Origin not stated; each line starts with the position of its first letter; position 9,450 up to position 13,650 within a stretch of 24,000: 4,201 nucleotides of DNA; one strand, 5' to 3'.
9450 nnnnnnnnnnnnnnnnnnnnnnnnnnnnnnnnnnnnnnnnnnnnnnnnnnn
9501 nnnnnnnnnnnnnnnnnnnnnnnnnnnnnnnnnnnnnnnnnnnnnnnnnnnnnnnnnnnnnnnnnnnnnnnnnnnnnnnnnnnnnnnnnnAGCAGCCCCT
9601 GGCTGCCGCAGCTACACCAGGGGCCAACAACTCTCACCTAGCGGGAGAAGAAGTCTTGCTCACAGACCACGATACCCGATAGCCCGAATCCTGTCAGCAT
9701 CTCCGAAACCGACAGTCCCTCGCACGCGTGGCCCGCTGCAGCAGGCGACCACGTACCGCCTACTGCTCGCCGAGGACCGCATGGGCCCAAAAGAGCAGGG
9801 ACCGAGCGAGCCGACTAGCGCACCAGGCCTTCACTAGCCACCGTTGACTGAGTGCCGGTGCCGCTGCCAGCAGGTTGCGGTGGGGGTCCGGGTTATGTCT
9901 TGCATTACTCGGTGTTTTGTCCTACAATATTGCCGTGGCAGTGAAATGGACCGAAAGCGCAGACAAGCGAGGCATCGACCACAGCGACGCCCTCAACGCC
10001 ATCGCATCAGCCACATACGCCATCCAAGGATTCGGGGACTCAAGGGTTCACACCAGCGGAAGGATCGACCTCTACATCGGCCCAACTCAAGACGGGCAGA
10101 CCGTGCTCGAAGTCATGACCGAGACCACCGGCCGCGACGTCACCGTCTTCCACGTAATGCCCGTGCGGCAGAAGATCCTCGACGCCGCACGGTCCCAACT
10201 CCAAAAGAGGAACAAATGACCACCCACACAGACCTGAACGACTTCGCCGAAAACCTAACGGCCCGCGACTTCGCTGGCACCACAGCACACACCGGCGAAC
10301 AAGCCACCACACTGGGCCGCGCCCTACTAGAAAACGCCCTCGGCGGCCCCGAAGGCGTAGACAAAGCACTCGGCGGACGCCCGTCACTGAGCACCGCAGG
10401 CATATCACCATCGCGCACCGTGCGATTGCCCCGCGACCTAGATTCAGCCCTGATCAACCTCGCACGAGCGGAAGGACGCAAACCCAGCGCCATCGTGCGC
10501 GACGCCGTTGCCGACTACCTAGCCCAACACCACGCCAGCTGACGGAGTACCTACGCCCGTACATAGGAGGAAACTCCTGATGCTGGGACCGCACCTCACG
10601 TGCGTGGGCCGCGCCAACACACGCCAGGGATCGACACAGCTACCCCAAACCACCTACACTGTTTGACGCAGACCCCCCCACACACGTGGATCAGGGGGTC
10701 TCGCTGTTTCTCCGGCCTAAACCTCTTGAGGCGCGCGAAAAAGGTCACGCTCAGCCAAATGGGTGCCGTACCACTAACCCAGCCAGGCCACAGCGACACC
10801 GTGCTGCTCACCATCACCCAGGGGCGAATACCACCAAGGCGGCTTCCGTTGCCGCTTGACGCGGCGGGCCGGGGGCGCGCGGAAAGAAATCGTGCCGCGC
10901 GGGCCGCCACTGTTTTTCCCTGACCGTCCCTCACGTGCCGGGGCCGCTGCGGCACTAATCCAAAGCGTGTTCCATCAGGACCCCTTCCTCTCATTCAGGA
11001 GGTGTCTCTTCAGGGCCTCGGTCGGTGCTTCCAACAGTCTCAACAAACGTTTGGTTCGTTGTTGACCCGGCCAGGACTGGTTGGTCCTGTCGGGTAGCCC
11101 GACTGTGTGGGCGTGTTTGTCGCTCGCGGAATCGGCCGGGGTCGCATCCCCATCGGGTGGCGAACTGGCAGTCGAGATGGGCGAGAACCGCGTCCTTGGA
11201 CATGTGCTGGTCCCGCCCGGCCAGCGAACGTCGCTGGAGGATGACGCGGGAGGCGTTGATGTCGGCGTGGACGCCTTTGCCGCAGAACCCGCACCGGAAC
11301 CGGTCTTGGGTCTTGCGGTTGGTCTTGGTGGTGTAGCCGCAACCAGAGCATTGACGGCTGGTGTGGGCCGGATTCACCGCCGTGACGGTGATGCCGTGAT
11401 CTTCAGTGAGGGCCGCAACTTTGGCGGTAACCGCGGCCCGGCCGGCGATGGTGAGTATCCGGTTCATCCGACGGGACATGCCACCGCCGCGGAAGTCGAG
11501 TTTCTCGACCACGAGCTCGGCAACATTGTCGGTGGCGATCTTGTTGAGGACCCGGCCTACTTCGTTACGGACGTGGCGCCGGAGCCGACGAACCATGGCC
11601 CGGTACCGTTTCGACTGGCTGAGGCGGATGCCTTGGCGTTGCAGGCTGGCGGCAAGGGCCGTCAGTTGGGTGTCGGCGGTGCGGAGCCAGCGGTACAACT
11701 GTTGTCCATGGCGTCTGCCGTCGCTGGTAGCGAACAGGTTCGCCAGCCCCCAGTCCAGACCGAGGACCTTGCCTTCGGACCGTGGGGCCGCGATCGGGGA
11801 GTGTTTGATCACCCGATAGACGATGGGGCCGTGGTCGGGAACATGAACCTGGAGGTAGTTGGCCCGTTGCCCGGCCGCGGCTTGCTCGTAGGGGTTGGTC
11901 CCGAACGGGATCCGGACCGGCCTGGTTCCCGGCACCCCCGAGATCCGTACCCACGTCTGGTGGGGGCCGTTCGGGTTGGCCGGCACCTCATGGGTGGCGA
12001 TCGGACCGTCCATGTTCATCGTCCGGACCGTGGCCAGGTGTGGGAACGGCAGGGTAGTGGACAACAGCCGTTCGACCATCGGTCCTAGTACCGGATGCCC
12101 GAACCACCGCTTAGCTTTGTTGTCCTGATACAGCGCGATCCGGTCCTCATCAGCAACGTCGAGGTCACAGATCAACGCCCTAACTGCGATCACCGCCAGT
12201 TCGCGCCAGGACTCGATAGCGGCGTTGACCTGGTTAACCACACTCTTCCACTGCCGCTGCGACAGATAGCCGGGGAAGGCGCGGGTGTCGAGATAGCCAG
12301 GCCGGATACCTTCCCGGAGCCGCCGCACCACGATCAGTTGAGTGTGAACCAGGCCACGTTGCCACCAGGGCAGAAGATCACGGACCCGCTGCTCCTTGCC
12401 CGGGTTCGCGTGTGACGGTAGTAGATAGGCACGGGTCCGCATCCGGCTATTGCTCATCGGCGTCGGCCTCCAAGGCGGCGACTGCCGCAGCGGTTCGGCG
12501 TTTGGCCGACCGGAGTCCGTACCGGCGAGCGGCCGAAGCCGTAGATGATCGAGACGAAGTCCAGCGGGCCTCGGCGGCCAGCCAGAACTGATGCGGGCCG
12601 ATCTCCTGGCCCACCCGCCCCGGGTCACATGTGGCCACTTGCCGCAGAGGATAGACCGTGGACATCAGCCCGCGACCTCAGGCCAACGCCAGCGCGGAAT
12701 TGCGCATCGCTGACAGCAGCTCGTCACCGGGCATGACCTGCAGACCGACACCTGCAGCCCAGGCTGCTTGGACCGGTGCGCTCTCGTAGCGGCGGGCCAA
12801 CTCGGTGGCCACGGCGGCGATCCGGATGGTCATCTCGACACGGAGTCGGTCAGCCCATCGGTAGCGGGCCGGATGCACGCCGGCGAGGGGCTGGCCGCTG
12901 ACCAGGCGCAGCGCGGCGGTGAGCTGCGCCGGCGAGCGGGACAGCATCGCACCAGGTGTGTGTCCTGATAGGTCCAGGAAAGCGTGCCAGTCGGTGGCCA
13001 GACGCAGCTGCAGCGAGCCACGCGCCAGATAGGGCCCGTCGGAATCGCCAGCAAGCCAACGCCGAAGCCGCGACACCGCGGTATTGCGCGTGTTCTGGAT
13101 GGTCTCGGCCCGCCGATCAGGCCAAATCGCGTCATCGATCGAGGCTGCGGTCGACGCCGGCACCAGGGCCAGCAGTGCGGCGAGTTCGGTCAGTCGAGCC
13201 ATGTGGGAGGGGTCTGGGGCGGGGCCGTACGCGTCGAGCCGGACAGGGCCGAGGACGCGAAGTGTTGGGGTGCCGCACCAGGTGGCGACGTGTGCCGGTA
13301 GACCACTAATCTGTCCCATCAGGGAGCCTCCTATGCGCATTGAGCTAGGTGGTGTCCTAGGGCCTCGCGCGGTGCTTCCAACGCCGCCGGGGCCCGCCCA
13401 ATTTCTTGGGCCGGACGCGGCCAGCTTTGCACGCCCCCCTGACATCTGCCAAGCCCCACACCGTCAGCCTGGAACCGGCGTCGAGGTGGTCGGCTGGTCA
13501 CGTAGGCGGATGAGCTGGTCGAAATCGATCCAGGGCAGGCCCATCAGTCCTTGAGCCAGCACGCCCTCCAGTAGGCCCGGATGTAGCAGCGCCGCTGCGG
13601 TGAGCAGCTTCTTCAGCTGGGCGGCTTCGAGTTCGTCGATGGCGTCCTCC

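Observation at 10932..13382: SARP/BTAD regulator, 72-aa ORF and intact TnpB-like nuclease packed as one co-directional unit bracketed by ~100-nt direct repeats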

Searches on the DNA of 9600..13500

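Call 90: search_rna_families(source=window, start=9600, end=13500, threshold=evalue, max_evalue=1)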
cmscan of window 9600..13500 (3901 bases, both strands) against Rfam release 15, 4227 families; matches with E-value up to 1: 0.
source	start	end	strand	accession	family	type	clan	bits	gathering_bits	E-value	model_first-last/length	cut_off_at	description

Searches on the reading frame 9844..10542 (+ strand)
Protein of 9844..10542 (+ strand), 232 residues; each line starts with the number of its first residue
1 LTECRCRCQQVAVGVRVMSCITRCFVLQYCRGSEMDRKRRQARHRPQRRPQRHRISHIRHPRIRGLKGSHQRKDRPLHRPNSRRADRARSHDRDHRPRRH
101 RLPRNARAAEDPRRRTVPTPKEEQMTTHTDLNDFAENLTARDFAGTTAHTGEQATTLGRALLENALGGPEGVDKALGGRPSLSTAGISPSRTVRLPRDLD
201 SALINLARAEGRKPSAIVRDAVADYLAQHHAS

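Call 6: search_protein_families(library=pfam, proteins=[window:9844-10542:+], max_evalue=0.01)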
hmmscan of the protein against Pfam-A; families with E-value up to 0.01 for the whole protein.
window:9844-10542:+ (232 aa): 1 family
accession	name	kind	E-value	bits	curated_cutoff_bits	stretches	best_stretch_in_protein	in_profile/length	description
PF01402.27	RHH_1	-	6.1e-05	23.3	20.5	1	192-228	3-39/39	Ribbon-helix-helix protein, copG family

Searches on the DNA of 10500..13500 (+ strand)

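Call 11: search_dna_similar(query=window:10500-13500:+, collection=plasmids, mode=near)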
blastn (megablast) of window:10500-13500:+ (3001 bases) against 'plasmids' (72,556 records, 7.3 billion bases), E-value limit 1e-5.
No match.

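Call 12: search_dna_similar(query=window:10500-13500:+, collection=phages, mode=near)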
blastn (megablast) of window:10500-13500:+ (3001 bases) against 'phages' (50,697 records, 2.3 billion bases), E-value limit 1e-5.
No match.
